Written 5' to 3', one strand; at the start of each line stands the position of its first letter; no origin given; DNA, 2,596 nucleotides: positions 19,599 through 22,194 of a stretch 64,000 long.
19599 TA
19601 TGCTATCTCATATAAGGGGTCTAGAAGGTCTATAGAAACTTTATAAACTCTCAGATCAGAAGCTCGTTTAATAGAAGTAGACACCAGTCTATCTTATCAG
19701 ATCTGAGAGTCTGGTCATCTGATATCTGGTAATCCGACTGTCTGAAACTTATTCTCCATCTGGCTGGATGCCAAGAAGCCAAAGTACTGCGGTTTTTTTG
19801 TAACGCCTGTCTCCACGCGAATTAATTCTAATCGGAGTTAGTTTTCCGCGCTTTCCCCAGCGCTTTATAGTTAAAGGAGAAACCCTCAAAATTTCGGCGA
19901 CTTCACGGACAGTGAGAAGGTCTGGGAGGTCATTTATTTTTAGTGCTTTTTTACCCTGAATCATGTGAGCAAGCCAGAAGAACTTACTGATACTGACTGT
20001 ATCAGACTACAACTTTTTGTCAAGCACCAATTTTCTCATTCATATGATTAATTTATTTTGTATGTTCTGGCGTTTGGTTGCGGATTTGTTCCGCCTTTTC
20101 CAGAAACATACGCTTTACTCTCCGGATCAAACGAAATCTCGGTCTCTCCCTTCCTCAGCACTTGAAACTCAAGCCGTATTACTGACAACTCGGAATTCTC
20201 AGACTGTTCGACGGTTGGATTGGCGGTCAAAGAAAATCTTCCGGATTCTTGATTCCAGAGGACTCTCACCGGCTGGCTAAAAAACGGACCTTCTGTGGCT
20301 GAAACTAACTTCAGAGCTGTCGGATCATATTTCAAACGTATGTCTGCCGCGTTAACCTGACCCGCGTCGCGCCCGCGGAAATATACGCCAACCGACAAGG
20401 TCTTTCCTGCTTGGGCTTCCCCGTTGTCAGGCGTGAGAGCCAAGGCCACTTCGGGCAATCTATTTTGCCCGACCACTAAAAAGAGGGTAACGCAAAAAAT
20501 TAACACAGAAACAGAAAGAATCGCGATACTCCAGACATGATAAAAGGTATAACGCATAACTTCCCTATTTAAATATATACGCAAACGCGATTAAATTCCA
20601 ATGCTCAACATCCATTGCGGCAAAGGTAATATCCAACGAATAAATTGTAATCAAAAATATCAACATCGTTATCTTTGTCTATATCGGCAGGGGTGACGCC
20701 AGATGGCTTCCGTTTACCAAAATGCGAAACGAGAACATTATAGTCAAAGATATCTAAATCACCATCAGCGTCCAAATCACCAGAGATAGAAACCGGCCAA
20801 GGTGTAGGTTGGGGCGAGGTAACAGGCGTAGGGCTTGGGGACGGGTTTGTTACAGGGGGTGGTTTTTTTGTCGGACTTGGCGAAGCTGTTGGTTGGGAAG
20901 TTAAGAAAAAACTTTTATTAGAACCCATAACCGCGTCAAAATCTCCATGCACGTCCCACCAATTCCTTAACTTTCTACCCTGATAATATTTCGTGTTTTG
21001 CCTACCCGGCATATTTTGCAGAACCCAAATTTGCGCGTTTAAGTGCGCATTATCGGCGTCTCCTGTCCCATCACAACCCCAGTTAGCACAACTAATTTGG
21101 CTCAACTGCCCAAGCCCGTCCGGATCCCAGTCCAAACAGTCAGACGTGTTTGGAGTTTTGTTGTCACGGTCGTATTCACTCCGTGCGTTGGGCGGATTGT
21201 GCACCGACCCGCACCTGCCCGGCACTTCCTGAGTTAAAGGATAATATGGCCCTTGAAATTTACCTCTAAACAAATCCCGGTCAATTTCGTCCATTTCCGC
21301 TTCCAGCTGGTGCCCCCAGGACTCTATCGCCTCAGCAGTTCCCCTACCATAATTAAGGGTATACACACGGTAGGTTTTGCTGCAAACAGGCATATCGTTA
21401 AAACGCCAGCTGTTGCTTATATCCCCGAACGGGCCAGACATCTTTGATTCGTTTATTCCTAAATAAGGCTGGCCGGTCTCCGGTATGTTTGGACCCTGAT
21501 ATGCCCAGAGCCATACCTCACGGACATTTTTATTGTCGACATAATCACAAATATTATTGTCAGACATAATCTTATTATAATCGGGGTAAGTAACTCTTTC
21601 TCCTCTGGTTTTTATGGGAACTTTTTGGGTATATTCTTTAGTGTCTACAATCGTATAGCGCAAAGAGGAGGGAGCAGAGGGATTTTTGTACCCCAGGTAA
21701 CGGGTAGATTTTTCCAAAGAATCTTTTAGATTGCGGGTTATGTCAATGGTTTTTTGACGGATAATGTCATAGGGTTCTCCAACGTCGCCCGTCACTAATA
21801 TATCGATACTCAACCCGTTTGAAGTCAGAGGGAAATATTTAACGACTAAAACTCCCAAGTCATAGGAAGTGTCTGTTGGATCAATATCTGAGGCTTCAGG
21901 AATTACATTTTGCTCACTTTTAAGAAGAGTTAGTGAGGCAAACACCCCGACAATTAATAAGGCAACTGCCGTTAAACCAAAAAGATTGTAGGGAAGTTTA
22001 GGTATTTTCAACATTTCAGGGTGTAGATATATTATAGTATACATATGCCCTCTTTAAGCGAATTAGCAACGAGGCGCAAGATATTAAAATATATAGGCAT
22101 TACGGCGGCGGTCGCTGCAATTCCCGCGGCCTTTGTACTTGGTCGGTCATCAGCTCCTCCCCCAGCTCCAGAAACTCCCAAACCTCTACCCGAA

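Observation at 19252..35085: Dispersed CAGAT-rich repeat: split in an intergenic region beside an excisionase-like gene, contiguous inside the argS coding sequence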

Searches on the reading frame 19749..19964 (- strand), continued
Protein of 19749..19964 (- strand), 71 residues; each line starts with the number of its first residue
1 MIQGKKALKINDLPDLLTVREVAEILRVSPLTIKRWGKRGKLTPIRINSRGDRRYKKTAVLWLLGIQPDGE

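Call 108: find_related_loci(query=A6, collection=viral_contigs, flank=1500)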
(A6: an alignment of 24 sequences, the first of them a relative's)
Query A6 (128 aa) in viral_contigs; peptide patterns used: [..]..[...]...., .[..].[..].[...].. (x = any residue, [..] = any of these).
72 stretches matched a pattern, but none encodes a relative of the query by tblastn (E <= 1e-3).
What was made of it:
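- Tried and rejected: No member of the IVP subfamily was found in viral contigs (call 108).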

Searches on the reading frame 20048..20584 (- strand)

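Call 11: search_protein_families(library=pfam, proteins=[window:20048-20584:-], max_evalue=0.01)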
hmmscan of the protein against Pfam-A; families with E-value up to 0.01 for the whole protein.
window:20048-20584:- (178 aa): 1 family
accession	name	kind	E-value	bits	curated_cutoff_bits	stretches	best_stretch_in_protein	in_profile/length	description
PF00963.24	Cohesin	-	2e-10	41.4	24.1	1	50-166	3-125/139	Cohesin domain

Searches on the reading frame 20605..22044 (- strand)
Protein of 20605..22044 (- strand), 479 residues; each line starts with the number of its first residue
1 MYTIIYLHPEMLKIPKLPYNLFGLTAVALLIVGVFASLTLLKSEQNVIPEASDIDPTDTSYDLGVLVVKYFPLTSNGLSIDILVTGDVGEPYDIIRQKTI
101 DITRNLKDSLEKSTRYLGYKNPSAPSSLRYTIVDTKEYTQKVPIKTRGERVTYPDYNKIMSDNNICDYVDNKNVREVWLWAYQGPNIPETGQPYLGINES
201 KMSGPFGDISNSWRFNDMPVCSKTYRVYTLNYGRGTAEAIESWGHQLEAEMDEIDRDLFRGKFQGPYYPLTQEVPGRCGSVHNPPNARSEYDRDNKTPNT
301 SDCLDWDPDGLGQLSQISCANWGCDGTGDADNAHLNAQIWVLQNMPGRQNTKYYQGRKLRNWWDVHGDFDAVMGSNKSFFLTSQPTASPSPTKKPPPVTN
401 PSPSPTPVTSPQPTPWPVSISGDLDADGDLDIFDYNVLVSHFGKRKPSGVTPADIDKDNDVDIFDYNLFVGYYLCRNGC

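Call 11: search_protein_families(library=pfam, proteins=[window:20605-22044:-], max_evalue=0.01)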
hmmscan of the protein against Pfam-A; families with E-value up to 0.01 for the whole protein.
window:20605-22044:- (479 aa): 1 family
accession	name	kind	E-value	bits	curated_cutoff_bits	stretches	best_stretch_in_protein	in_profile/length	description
PF13517.12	FG-GAP_3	-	3.5e-05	24.8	26.9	0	410-433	37-60/61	FG-GAP-like repeat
